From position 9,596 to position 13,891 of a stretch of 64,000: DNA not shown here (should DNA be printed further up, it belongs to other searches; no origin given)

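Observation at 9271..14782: Three-gene surface module built around a 1332-aa permuted-papain / LTD / LamG protein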

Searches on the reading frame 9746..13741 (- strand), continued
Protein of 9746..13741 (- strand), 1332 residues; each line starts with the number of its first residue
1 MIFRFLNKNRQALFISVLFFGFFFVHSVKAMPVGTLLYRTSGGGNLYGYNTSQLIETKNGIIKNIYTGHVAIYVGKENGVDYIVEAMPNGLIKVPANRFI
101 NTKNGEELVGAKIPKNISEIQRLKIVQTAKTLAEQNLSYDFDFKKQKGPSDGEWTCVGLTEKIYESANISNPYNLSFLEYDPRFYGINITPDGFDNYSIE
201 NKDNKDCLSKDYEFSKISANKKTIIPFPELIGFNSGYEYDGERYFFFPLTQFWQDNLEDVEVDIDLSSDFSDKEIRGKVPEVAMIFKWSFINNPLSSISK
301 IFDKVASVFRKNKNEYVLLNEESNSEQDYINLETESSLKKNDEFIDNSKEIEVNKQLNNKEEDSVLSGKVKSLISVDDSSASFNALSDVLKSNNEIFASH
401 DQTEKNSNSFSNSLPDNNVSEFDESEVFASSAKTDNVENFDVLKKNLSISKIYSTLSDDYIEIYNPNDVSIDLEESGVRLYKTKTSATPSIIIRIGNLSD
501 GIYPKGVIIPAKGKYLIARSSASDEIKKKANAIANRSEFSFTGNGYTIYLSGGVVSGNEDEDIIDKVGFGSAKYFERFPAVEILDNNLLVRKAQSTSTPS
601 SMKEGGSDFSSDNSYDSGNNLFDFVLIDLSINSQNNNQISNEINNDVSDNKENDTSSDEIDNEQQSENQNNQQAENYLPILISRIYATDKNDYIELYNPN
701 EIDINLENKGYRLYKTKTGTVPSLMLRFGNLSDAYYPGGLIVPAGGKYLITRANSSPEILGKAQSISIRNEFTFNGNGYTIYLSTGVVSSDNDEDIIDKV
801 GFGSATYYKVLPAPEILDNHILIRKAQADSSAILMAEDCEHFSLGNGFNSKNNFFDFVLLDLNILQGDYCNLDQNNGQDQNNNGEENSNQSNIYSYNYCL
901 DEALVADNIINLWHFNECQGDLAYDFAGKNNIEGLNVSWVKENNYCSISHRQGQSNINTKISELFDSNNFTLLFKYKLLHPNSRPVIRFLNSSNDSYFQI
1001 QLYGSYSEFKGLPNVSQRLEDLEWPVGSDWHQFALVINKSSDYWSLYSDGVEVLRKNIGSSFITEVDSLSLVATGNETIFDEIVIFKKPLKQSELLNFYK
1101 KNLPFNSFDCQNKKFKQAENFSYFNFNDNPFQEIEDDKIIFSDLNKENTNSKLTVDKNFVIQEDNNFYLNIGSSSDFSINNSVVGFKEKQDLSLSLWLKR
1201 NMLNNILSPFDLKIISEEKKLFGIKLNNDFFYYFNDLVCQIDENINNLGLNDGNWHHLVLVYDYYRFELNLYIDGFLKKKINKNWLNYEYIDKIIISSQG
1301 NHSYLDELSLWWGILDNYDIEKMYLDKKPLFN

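Call 10: find_related_loci(query=window:9746-13741:-, collection=genome_contigs, flank=8000)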
Query window:9746-13741:- (1332 aa) in genome_contigs; peptide patterns used: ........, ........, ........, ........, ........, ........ (x = any residue, [..] = any of these).
77 stretches matched a pattern; 26 encode a relative of the query (tblastn E <= 1e-3); 25 distinct loci.
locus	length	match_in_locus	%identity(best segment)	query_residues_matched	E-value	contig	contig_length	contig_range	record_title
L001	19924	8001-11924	65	1-1332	0e+0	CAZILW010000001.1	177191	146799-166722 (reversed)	MAG TPA_asm: uncultured Gammaproteobacteria bacterium isolate SRP241326_co1_352 genome assembly, contig: NODE_115_length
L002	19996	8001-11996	69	1-1331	0e+0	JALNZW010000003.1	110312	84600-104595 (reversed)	MAG: Patescibacteria group bacterium isolate SO_2017_LW2 bin 120 scaffold_374_c1_LW138R_2017, whole genome shotgun seque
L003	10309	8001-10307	69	1-862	0e+0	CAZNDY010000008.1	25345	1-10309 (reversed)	MAG TPA_asm: uncultured Gammaproteobacteria bacterium isolate SRP241341_co1_32 genome assembly, contig: NODE_2250_length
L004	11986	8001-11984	46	3-1323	0e+0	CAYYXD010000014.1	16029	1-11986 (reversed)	MAG TPA_asm: uncultured Gammaproteobacteria bacterium isolate SRP294416_co1_713 genome assembly, contig: NODE_7445_lengt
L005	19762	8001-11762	41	1-1316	0e+0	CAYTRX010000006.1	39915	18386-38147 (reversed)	MAG TPA_asm: uncultured Gammaproteobacteria bacterium isolate SRP192927_co5_748 genome assembly, contig: NODE_846_length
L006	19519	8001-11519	54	26-1111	0e+0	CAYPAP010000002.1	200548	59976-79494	MAG TPA_asm: uncultured Gammaproteobacteria bacterium isolate SRP241326_co2_355 genome assembly, contig: NODE_73_length_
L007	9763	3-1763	69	519-1331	0e+0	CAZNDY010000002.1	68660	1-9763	MAG TPA_asm: uncultured Gammaproteobacteria bacterium isolate SRP241341_co1_32 genome assembly, contig: NODE_518_length_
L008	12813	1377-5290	46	1-1311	0e+0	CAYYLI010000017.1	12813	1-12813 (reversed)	MAG TPA_asm: uncultured Gammaproteobacteria bacterium isolate SRP192927_co5_807 genome assembly, contig: NODE_7568_lengt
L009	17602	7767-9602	56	8-629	0e+0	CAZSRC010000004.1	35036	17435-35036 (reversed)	MAG TPA_asm: uncultured Gammaproteobacteria bacterium isolate SRP192927_co9_113 genome assembly, contig: NODE_591_length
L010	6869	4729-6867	51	10-862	0e+0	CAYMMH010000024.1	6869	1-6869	MAG TPA_asm: uncultured Gammaproteobacteria bacterium isolate SRP192927_co5_476 genome assembly, contig: NODE_22142_leng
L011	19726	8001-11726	32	25-1315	3e-180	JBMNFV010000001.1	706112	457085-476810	MAG: Patescibacteria group bacterium isolate SBF912LR0FQ0006 contig_46519, whole genome shotgun sequence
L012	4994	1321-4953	51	1-1285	1e-180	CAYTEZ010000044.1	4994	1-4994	MAG TPA_asm: uncultured Gammaproteobacteria bacterium isolate SRP170004_co1_41 genome assembly, contig: NODE_27647_lengt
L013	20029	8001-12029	43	13-1329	1e-143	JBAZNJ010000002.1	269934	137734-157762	MAG: Patescibacteria group bacterium isolate SO_2017_LW4_64 scaffold_118_c1_LW137-91_2017, whole genome shotgun sequence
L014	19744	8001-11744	46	14-1328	2e-139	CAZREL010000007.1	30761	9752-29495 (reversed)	MAG TPA_asm: uncultured Gammaproteobacteria bacterium isolate SRP192927_co1_666 genome assembly, contig: NODE_2524_lengt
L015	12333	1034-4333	40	13-1326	1e-133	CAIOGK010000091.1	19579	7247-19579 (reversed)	Candidatus Falkowbacteria bacterium isolate Loclat_bin-04004 genome assembly, contig: bin-04004:091/137, whole genome sh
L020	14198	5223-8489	51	12-1324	3e-101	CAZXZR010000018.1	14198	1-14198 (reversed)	MAG TPA_asm: uncultured Gammaproteobacteria bacterium isolate SRP098346_co1_171 genome assembly, contig: NODE_4853_lengt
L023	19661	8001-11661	50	8-1328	1e-92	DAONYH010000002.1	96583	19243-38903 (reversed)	MAG TPA_asm: bacterium isolate AMR_MDS_4127 NODE_217_length_96583_cov_13.263975, whole genome shotgun sequence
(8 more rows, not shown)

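Call 40: search_protein_families(library=pfam, proteins=[L011:4522-6780:+, L001:14355-16631:+, L014:7075-7944:+, L023:7041-7967:+, L020:4118-5116:+, L001:12034-12423:+, L005:11949-13340:+], max_evalue=0.01)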
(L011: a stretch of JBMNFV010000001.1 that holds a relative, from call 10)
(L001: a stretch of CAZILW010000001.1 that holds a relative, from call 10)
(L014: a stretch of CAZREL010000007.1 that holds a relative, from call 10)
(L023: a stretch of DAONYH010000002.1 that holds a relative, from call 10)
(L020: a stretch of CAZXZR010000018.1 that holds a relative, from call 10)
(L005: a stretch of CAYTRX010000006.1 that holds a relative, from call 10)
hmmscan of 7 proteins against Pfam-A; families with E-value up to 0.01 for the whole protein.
L011:4522-6780:+ (753 aa): 10 families
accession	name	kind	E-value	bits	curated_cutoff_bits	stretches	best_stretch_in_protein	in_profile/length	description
PF04932.20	Wzy_C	-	1.2e-13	51.6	31.7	1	203-344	15-149/149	O-Antigen ligase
PF23914.1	TPR_CcmH_CycH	-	1.3e-05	25.6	42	0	693-734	44-85/158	Cytochrome c-type biogenesis protein H TPR domain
PF12569.14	NatA_aux_su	-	4e-05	23.2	33.3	0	522-615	160-252/515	N-terminal acetyltransferase A, auxiliary subunit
PF13432.12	TPR_16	-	8.6e-05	23.3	32.7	0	577-620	19-62/65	Tetratricopeptide repeat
PF07719.23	TPR_2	-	0.00022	21.5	27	0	589-621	1-33/34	Tetratricopeptide repeat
PF13428.12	TPR_14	-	0.0012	19.8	23.5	0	668-708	4-44/44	Tetratricopeptide repeat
PF00515.34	TPR_1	-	0.0023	18.1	27.8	0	590-621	2-33/34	Tetratricopeptide repeat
PF13431.12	TPR_17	-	0.0028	18.2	24.4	0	578-610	2-34/34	Tetratricopeptide repeat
PF23300.3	HEAT_Nup120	-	0.0028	17.9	29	0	581-718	18-144/170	Nucleoporin Nup120, HEAT repeats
PF13181.12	TPR_8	-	0.0091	16.5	25.7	0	589-621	1-33/34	Tetratricopeptide repeat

L001:14355-16631:+ (759 aa): 4 families
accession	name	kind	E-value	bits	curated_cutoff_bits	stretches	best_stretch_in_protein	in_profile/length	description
PF15902.12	Sortilin-Vps10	-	1.9e-24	86.7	33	3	589-661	3-77/446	Sortilin, neurotensin receptor 3,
PF07963.17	N_methyl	-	4.8e-08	32.7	21.2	1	6-30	2-26/27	Prokaryotic N-terminal methylation motif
PF14870.12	PSII_BNR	-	3.6e-05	23.6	27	0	536-684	115-268/303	Photosynthesis system II assembly factor YCF48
PF23414.1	Beta-prop_EML_2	-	0.00059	19.7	90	0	694-756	43-106/266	Echinoderm microtubule-associated protein second beta-propeller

L014:7075-7944:+ (290 aa): 0 families

L023:7041-7967:+ (309 aa): 0 families

L020:4118-5116:+ (333 aa): 0 families

L001:12034-12423:+ (130 aa): 0 families

L005:11949-13340:+ (464 aa): 3 families
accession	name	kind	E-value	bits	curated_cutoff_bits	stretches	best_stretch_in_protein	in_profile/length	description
PF00152.25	tRNA-synt_2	-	3.3e-70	237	25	1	121-458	8-307/308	tRNA synthetases class II (D, K and N)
PF01336.31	tRNA_anti-codon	-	2.8e-11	43.6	27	1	21-99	1-75/75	OB-fold nucleic acid binding domain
PF01409.25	tRNA-synt_2d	-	0.0011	18.9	19.8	0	427-452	210-235/246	tRNA synthetases class II core domain (F)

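Call 75: search_protein_families(library=phrogs, proteins=[L001:12034-12423:+], max_evalue=0.1)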
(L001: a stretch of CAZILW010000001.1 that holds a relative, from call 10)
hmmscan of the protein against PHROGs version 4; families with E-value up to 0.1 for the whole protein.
L001:12034-12423:+ (130 aa): 1 family
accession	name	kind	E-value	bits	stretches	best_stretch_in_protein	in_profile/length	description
phrog_34677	-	unknown function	0.098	13.5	0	76-111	99-134/163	-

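Call 88: search_protein_families(library=pfam, proteins=[L002:12087-12368:+, L002:12372-12647:+], max_evalue=0.01)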
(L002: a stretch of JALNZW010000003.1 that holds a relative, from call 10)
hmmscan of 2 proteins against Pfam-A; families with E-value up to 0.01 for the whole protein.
L002:12087-12368:+ (94 aa): 1 family
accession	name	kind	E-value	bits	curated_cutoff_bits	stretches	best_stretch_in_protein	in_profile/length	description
PF04221.18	RelB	-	1.2e-13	51.1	22.4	1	7-77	2-74/82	RelB antitoxin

L002:12372-12647:+ (92 aa): 2 families
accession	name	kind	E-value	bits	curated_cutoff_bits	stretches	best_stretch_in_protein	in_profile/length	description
PF15738.11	YafQ_toxin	-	1.2e-25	90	30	1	5-92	2-87/88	Bacterial toxin of type II toxin-antitoxin system, YafQ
PF05016.21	ParE_toxin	-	9.9e-05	23.3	23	1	6-91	1-88/89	ParE toxin of type II toxin-antitoxin system, parDE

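Call 96: find_encoding_contigs(protein=P0046, flank=10000, max_places=1)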
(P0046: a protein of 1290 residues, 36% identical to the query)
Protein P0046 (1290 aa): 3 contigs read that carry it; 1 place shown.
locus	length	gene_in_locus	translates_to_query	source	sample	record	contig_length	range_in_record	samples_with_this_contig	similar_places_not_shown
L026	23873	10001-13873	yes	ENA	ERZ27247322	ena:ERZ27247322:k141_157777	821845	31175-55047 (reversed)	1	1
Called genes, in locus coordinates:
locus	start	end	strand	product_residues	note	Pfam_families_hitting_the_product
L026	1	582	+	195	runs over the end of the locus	PF04542:Sigma70_r2, PF08281:Sigma70_r4_2, PF04545:Sigma70_r4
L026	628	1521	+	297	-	-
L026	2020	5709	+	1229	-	-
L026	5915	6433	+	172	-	PF00210:Ferritin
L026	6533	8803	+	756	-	PF04932:Wzy_C, PF07719:TPR_2 (faint), PF13428:TPR_14 (faint), PF13431:TPR_17 (faint), PF13181:TPR_8 (faint), PF14559:TPR_19 (faint), PF25060:ARM_TT21_2nd (faint), PF13432:TPR_16 (faint)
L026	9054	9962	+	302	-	-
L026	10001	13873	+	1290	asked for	PF00932:LTD (weak), PF13385:Laminin_G_3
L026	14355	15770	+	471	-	PF13727:CoA_binding_3, PF02397:Bac_transf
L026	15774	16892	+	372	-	PF13439:Glyco_transf_4, PF00534:Glycos_transf_1, PF13692:Glyco_trans_1_4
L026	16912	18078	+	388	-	PF13439:Glyco_transf_4, PF13579:Glyco_trans_4_4 (weak), PF20706:GT4-conflict, PF00534:Glycos_transf_1, PF13692:Glyco_trans_1_4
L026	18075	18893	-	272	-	PF00950:ABC-3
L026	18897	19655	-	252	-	PF00005:ABC_tran, PF02463:SMC_N (weak), PF13304:AAA_21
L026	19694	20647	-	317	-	PF01297:ZnuA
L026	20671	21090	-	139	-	PF01475:FUR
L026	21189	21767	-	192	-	PF02525:Flavodoxin_2, PF03358:FMN_red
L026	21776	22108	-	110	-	PF01638:HxlR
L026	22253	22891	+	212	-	PF04264:YceI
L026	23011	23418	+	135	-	PF02082:Rrf2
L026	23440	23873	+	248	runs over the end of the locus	PF02463:SMC_N, PF00005:ABC_tran, PF13304:AAA_21 (faint)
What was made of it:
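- In L026 the genes beyond it are unrelated (call 96).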
